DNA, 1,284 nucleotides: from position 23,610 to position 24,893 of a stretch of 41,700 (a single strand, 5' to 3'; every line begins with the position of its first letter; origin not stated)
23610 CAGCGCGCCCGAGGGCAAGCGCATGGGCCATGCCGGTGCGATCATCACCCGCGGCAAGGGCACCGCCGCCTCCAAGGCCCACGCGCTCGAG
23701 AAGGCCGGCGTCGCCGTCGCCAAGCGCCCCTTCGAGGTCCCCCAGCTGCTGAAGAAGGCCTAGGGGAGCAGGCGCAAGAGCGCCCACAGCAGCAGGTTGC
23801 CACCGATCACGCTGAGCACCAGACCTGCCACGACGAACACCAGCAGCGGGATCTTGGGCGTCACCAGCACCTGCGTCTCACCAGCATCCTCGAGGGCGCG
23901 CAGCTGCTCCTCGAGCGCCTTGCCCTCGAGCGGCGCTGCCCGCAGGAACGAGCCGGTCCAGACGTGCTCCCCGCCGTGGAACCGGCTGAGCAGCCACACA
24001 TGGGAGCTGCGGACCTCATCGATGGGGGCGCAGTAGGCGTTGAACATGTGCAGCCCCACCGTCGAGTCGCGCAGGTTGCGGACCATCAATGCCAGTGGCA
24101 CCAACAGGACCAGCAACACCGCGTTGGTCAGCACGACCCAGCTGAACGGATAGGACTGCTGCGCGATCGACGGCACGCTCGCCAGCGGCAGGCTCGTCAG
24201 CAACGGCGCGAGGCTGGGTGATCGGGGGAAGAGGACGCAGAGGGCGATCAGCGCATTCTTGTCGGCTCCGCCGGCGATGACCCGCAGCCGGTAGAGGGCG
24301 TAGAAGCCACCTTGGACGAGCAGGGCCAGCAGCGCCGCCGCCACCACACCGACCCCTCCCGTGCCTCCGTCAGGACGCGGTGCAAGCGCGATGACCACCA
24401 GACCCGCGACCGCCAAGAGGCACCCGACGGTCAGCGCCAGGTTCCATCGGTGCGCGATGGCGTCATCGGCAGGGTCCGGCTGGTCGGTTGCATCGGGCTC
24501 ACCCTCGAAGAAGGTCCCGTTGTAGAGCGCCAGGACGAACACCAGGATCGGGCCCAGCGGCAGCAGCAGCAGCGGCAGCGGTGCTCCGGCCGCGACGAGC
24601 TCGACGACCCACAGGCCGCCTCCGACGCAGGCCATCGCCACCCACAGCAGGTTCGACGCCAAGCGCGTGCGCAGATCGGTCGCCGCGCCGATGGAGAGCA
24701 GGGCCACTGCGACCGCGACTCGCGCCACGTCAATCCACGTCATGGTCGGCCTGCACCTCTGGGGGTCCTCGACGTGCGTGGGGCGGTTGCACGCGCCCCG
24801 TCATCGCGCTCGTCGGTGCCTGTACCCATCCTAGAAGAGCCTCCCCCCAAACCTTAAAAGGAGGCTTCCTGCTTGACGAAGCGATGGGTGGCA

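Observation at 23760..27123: Cluster of prepilin peptidase, KaiC-like ATPase, P-loop-less KaiC paralog and class-III-signal pilin, without ArlI/ArlJ-type assembly core genes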

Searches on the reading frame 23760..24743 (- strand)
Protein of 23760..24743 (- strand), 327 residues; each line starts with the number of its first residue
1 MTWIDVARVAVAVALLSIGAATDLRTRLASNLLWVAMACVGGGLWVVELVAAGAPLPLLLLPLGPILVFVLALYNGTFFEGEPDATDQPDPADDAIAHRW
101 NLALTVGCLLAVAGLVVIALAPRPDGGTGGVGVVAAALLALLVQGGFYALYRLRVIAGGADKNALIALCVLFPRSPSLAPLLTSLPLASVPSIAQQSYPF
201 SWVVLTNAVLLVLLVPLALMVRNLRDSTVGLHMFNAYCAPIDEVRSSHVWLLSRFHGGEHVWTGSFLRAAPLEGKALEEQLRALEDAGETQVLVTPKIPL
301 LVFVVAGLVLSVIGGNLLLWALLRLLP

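Call 8: search_protein_families(library=pfam, proteins=[window:23760-24743:-], max_evalue=0.01)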
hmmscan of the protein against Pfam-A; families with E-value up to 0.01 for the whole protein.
window:23760-24743:- (327 aa): 1 family
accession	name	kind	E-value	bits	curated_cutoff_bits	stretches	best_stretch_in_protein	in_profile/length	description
PF06847.16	Arc_PepC_II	-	1.3e-09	39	29.9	1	232-316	5-92/93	Archaeal Peptidase A24 C-terminus Type II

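Call 9: search_protein_families(library=ncbifam, proteins=[window:23760-24743:-], max_evalue=0.1)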
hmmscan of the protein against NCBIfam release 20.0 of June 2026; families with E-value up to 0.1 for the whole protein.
window:23760-24743:- (327 aa): 1 family
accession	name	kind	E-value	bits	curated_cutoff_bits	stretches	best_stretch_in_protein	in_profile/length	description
NF040695.1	FlaK_Arch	equivalog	8.7e-10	38.6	330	1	156-226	73-138/230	preflagellin peptidase FlaK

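Call 42: search_solved_structures(query=window:23760-24743:-, max_evalue=1, show_alignments=2)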
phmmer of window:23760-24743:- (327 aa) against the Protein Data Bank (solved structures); distinct sequences matched with E-value up to 1: 0.

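Call 46: search_solved_structures(query=A2, max_evalue=1, show_alignments=2)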
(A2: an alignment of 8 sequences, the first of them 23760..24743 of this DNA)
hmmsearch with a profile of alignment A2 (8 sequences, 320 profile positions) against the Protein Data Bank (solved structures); distinct sequences matched with E-value up to 1: 2.
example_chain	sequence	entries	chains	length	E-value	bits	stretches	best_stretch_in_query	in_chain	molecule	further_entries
3s0x_A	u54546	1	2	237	1.2e-10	44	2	129-312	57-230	Peptidase A24B, FlaK domain protein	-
7wyu_G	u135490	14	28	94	0.74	11.7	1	66-123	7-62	FXYD domain-containing ion transport regulator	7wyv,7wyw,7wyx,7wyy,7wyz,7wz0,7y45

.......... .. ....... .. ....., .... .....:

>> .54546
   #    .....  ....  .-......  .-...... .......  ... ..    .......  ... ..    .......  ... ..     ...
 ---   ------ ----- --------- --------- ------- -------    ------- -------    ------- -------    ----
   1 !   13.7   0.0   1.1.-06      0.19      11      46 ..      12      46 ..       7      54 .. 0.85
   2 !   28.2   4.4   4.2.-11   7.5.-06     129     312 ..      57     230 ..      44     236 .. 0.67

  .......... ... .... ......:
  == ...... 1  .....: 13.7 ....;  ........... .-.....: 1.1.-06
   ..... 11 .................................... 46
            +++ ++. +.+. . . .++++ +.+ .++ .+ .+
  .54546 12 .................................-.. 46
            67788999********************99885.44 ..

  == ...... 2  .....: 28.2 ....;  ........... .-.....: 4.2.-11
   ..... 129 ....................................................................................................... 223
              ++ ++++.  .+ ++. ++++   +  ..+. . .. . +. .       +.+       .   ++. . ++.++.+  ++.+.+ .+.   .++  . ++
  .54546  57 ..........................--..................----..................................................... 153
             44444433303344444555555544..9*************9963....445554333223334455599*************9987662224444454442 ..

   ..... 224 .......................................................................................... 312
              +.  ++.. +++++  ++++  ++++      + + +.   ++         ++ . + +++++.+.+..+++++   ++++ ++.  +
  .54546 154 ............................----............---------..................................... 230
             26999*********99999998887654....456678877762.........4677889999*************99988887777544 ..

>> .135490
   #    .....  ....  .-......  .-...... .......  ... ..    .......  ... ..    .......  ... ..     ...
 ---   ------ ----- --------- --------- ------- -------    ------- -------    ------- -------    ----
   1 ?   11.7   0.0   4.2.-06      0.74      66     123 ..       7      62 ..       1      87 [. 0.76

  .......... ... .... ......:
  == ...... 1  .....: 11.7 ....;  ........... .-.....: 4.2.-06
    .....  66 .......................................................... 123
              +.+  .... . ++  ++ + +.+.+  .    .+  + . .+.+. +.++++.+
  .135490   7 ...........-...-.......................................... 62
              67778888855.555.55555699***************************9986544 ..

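Call 47: search_protein_families(library=pfam, alignment_id=A2, max_evalue=0.1)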
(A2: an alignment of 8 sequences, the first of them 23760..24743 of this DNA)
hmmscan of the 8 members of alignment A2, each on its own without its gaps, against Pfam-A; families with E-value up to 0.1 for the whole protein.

A. member 1, window:23760-24743:- (327 aa): 1 family
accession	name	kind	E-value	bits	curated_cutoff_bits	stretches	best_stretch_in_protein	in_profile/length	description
PF06847.16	Arc_PepC_II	-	1.3e-09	39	29.9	1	232-316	5-92/93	Archaeal Peptidase A24 C-terminus Type II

B. families by the number of members that match (of 8 scanned): 5 families
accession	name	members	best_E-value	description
PF06847.16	Arc_PepC_II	8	3.8e-13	Archaeal Peptidase A24 C-terminus Type II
PF01478.23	Peptidase_A24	7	7.7e-08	Type IV leader peptidase family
PF01040.23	UbiA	1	0.004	UbiA prenyltransferase family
PF04018.18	VCA0040-like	1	0.0088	Undecaprenyl phosphate translocase-like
PF09777.14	OSTMP1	1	0.026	Osteopetrosis-associated transmembrane protein 1 precursor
